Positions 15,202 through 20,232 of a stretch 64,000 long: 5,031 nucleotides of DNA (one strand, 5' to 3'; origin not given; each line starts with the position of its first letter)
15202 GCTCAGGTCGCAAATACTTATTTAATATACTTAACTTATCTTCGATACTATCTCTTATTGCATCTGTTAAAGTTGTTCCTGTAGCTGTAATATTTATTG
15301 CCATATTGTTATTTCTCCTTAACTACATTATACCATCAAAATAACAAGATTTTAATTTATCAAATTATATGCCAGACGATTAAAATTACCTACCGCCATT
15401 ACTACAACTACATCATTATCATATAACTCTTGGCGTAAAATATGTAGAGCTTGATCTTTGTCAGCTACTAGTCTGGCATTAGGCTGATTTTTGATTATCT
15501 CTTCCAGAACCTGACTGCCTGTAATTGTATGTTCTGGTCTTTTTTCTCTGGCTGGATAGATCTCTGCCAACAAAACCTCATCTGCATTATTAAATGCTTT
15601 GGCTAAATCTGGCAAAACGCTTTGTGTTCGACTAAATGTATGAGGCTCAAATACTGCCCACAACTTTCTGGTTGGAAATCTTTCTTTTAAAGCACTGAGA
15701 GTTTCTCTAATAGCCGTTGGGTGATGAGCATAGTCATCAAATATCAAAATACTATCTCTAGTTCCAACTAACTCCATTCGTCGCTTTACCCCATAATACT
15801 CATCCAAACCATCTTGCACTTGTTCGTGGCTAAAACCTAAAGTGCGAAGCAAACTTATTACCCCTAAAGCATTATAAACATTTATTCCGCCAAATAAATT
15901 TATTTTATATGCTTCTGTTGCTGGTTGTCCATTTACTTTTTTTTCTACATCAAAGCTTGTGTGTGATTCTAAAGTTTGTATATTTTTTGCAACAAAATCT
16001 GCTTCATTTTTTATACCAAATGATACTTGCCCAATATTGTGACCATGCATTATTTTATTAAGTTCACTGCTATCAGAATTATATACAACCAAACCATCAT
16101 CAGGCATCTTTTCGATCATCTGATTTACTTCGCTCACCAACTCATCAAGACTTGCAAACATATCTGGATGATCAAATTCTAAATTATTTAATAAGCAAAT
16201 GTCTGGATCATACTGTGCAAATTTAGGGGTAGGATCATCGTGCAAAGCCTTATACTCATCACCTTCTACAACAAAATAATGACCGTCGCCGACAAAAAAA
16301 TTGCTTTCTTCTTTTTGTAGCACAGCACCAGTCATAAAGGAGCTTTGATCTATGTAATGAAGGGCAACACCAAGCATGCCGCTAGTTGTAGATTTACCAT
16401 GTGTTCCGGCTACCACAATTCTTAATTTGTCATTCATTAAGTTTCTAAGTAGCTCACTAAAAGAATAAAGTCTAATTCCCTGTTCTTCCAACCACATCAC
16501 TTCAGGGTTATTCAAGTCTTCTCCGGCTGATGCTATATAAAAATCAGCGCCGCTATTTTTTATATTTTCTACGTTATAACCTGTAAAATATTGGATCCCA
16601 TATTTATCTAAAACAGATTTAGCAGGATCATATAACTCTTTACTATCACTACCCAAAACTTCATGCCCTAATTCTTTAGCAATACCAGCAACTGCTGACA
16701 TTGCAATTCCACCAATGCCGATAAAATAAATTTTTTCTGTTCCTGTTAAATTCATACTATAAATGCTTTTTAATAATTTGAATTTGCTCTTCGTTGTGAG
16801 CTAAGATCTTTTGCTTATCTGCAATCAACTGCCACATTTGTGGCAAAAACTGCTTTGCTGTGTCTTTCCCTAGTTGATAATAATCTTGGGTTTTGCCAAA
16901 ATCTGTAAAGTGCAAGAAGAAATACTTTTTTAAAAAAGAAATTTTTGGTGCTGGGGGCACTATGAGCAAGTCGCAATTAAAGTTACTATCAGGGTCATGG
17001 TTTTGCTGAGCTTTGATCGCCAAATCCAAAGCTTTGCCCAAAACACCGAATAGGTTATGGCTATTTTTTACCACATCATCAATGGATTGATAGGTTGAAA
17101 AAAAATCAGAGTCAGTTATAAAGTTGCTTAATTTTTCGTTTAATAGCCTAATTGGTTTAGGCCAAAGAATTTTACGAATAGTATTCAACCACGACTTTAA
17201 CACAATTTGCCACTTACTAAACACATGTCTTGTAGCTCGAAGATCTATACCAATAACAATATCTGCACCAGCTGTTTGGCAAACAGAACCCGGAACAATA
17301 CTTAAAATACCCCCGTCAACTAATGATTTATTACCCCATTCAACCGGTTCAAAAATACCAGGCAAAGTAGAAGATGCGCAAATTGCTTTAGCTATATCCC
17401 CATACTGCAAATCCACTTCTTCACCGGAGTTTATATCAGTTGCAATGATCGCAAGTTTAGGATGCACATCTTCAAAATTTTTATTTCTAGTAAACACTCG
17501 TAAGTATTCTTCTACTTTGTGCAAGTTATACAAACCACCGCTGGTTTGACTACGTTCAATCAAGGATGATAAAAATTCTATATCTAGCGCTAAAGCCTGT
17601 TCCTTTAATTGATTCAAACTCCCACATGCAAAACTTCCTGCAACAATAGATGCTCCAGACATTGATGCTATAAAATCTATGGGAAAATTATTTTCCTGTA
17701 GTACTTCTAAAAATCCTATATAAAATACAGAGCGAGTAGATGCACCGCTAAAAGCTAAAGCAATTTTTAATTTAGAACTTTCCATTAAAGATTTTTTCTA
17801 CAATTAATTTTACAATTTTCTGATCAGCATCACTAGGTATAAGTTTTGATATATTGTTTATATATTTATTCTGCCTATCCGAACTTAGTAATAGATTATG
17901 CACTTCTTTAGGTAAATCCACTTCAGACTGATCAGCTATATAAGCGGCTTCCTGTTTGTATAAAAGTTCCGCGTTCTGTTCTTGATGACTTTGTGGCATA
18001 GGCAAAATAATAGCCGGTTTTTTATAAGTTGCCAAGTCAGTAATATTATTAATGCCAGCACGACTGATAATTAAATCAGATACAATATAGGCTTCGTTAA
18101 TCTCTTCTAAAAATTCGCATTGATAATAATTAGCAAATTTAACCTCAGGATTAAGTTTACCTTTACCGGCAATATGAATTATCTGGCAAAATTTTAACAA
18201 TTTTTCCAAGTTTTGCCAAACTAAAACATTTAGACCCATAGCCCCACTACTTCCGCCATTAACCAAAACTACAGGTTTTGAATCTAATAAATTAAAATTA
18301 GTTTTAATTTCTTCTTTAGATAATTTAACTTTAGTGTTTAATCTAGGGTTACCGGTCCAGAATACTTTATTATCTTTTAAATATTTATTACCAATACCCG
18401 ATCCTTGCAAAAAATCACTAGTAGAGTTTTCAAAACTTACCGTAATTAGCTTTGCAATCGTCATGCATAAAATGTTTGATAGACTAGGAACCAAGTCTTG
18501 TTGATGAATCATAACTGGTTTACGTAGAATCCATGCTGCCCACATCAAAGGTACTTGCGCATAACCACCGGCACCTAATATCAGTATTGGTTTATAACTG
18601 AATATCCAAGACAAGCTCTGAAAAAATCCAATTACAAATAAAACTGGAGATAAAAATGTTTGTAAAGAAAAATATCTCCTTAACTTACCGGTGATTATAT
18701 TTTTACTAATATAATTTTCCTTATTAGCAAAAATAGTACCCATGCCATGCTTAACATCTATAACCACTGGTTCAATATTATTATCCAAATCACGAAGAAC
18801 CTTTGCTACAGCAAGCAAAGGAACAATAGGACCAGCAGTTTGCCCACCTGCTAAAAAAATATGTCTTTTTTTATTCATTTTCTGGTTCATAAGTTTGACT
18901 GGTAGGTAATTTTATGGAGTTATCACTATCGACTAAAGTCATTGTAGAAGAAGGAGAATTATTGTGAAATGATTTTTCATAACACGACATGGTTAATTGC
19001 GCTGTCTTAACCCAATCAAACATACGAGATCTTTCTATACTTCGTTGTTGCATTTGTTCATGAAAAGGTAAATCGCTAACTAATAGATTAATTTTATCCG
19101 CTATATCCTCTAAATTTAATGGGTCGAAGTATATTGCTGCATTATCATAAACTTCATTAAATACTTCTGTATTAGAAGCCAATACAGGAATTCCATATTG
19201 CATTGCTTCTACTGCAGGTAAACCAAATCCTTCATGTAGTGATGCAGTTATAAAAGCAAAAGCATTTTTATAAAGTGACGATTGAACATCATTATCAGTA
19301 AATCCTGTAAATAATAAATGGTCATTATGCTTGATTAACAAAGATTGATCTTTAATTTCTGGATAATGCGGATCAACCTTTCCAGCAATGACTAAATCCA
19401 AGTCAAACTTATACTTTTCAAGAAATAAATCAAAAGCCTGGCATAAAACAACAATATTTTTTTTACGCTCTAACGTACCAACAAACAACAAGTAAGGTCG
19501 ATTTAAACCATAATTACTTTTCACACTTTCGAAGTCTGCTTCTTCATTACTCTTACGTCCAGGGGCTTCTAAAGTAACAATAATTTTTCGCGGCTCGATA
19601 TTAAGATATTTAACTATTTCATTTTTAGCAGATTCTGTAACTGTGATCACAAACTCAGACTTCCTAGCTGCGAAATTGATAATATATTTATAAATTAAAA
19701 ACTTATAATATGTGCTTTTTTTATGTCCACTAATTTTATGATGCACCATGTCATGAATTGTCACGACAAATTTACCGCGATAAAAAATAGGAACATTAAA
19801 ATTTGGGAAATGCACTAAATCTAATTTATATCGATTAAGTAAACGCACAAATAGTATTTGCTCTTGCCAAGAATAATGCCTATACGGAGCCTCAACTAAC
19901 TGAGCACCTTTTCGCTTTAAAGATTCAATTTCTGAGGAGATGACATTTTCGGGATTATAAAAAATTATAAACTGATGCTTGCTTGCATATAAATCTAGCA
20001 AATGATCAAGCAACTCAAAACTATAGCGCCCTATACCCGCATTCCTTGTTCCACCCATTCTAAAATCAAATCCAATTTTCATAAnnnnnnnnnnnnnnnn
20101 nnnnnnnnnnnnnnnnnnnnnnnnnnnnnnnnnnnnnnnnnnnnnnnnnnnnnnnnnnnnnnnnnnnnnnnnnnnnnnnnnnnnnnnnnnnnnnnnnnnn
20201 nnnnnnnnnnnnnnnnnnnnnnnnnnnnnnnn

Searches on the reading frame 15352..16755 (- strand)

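Call 32: search_protein_families(library=pfam, proteins=[window:15352-16755:-], max_evalue=0.00001)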
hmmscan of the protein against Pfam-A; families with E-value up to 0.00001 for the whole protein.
window:15352-16755:- (467 aa): 3 families
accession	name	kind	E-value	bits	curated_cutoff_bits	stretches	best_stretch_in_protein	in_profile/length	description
PF02875.26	Mur_ligase_C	-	2.8e-21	77.1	28.4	1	325-454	1-125/127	Mur ligase, glutamate ligase domain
PF08245.18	Mur_ligase_M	-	2.1e-20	74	24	1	115-301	1-198/200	Mur ligase middle domain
PF01225.30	Mur_ligase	-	4.9e-12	46.5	21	1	8-110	1-94/95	Mur ligase family, catalytic domain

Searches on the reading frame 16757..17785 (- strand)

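Call 32: search_protein_families(library=pfam, proteins=[window:16757-17785:-], max_evalue=0.00001)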
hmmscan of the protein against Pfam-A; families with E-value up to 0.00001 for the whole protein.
window:16757-17785:- (342 aa): 1 family
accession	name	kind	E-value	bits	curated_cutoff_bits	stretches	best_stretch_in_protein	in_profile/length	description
PF01734.28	Patatin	-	3.1e-23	83.4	27.7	1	10-165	1-186/191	Patatin-like phospholipase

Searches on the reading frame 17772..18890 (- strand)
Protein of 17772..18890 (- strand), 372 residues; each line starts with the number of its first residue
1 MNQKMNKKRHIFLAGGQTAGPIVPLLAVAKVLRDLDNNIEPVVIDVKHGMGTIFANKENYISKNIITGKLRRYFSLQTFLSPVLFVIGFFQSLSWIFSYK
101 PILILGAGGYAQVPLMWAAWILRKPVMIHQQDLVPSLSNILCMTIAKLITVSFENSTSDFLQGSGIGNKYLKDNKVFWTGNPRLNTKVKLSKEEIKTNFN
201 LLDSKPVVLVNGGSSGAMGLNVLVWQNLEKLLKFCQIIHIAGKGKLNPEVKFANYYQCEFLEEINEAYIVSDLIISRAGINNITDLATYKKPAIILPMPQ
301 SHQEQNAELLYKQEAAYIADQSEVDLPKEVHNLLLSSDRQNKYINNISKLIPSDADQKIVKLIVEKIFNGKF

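Call 58: search_protein_families(library=pfam, proteins=[window:17772-18890:-], max_evalue=0.00001)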
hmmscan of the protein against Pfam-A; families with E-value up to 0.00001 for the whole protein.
window:17772-18890:- (372 aa): 2 families
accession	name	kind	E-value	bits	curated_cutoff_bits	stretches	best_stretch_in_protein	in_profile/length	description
PF04101.22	Glyco_tran_28_C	-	1e-23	84.6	22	1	207-343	1-146/166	Glycosyltransferase family 28 C-terminal domain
PF03033.26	Glyco_transf_28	-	5.6e-19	69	26.2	1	11-147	1-135/139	Glycosyltransferase family 28 N-terminal domain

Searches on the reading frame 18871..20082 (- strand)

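Call 58: search_protein_families(library=pfam, proteins=[window:18871-20082:-], max_evalue=0.00001)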
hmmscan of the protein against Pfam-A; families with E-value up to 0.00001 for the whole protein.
window:18871-20082:- (403 aa): 4 families
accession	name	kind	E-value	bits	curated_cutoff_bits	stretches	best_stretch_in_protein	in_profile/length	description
PF00534.26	Glycos_transf_1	-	5.1e-30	104.7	26.4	1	187-349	7-170/172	Glycosyl transferases group 1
PF13692.12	Glyco_trans_1_4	-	1.2e-22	81.1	27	1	195-337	1-142/142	Glycosyl transferases group 1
PF13439.12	Glyco_transf_4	-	9.5e-11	42.4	28.5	1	16-169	3-161/170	Glycosyltransferase Family 4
PF20706.3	GT4-conflict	-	2.2e-10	40.5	26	1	100-304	103-312/385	Family 4 Glycosyltransferase in conflict systems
